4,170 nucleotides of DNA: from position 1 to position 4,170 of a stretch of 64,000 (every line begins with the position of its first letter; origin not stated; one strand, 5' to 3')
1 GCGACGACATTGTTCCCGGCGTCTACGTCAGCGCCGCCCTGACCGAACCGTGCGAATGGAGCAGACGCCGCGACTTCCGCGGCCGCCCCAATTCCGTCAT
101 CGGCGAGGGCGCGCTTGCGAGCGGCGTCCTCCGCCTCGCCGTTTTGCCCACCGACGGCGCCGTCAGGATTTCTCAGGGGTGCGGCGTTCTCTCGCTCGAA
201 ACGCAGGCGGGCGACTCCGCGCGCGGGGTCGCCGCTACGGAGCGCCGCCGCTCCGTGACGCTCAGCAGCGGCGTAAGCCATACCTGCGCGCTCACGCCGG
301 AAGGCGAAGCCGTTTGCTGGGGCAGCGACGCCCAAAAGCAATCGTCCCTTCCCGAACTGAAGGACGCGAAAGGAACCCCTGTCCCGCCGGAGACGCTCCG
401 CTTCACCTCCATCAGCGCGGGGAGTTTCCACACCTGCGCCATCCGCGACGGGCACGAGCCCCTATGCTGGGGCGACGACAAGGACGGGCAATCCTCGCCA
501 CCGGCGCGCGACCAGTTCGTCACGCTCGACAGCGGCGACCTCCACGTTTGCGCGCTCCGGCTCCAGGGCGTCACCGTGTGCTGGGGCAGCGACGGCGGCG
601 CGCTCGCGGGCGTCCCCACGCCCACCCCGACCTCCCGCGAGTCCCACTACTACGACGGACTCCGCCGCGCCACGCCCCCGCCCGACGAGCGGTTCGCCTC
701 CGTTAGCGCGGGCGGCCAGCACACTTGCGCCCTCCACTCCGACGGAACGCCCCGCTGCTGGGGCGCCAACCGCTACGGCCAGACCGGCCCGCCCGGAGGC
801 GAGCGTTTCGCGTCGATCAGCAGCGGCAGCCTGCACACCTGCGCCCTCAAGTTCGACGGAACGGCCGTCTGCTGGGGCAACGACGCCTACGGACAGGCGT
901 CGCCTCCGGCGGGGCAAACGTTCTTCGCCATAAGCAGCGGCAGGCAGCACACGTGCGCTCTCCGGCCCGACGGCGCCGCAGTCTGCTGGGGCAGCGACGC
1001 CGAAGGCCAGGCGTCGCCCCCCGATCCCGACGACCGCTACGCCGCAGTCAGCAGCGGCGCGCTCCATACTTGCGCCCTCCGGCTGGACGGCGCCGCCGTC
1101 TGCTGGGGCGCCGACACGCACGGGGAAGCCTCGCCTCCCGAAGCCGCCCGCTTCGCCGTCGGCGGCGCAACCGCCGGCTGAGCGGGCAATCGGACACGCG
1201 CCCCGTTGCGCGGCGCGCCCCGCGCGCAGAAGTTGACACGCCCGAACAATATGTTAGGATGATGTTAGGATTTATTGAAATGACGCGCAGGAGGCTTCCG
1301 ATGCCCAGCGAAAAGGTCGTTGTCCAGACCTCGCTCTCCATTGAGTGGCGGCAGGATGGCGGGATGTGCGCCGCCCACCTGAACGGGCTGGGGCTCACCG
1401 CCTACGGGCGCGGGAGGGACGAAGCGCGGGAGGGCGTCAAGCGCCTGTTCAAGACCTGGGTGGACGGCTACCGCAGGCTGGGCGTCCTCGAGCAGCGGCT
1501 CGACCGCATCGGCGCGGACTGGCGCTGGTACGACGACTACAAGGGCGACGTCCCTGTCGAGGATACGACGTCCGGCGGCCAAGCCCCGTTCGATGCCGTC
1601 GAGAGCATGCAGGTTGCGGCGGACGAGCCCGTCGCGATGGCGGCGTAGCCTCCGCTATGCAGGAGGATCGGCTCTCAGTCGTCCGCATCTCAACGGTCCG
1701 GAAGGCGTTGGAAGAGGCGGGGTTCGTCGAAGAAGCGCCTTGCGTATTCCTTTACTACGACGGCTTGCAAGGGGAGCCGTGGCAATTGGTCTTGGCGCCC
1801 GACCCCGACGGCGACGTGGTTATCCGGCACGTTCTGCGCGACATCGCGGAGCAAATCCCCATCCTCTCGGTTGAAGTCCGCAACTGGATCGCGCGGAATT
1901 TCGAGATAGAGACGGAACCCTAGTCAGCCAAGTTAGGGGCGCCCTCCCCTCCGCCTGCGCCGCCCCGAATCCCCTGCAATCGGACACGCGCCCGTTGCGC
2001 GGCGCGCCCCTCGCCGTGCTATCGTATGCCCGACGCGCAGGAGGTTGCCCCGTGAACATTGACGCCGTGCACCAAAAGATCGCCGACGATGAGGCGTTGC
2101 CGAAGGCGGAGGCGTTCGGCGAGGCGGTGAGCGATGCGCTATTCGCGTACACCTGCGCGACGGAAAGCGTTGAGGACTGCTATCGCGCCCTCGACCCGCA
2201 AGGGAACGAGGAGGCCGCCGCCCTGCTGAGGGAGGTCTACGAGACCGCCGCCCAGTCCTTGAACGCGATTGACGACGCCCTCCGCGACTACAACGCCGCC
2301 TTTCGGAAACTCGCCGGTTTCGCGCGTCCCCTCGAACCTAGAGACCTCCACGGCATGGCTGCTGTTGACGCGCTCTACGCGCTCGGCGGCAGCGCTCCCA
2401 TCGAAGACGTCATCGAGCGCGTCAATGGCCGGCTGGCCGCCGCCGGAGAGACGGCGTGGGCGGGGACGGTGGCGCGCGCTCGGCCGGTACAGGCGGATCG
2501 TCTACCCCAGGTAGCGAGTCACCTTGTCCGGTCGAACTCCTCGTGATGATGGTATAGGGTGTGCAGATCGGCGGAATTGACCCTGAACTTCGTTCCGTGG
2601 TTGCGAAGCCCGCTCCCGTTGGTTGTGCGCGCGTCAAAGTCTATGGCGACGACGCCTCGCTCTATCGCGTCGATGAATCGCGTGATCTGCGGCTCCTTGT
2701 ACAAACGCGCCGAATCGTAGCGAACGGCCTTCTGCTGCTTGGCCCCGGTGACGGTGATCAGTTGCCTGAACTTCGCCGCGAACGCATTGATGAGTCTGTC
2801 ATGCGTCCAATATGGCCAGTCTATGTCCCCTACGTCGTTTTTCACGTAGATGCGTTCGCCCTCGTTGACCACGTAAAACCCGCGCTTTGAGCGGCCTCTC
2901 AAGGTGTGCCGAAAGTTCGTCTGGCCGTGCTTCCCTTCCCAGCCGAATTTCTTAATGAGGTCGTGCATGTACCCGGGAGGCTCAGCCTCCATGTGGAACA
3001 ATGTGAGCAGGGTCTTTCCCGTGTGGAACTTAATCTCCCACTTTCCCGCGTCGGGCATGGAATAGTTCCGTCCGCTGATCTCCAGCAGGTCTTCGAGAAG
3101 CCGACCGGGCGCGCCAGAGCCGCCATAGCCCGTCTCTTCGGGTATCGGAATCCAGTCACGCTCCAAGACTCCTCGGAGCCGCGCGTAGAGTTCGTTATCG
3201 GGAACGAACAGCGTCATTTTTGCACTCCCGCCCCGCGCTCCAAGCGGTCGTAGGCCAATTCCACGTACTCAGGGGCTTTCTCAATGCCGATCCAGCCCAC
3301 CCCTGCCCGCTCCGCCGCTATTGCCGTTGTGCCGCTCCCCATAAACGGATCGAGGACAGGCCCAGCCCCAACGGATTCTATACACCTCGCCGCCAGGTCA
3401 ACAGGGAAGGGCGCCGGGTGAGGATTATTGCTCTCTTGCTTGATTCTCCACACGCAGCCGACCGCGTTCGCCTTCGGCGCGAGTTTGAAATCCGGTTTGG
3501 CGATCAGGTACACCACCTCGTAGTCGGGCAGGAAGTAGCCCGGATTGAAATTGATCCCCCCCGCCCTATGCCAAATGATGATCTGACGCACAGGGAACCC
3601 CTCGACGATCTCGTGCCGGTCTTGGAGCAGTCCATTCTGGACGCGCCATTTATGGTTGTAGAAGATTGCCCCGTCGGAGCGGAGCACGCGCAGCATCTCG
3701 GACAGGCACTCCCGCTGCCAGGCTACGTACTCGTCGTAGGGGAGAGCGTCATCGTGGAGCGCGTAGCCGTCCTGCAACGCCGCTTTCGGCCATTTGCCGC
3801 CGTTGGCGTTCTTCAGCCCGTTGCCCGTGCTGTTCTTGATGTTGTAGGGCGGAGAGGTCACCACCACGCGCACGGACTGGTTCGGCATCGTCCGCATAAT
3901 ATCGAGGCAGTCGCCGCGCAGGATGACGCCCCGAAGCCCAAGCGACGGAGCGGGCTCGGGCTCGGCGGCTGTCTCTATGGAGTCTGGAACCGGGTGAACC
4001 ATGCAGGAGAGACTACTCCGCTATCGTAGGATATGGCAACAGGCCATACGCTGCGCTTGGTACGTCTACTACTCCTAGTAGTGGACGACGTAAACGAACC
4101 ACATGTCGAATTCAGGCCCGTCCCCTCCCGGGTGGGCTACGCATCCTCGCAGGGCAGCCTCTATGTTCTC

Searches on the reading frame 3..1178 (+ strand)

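Call 26: search_protein_families(library=pfam, proteins=[window:3-1178:+], max_evalue=0.00001)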
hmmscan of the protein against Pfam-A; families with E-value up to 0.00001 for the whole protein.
window:3-1178:+ (392 aa): 3 families
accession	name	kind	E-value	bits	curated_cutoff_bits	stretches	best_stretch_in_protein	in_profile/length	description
PF13540.12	RCC1_2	-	7.5e-56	185.1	22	5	232-260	2-30/30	Regulator of chromosome condensation (RCC1) repeat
PF25390.1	WD40_RLD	-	4.4e-44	151.7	150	2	60-338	10-331/363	RCC1-like domain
PF00415.24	RCC1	-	4.8e-08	33.9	21.7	0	124-147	24-50/50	Regulator of chromosome condensation (RCC1) repeat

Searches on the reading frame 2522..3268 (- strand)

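Call 65: search_protein_families(library=pfam, proteins=[window:2522-3268:-], max_evalue=0.0001)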
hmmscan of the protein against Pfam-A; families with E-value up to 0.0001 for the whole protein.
window:2522-3268:- (249 aa): 1 family
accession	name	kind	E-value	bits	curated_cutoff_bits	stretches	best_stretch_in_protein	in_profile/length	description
PF15515.12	MvaI_BcnI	-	3e-26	93.3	25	1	31-239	4-227/227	MvaI/BcnI restriction endonuclease family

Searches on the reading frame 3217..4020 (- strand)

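Call 65: search_protein_families(library=pfam, proteins=[window:3217-4020:-], max_evalue=0.0001)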
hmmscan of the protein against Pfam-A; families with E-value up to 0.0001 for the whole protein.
window:3217-4020:- (268 aa): 1 family
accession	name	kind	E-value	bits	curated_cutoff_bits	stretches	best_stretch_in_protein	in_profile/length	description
PF01555.25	N6_N4_Mtase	-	7e-35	121.4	26.7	1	50-257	1-220/221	DNA methylase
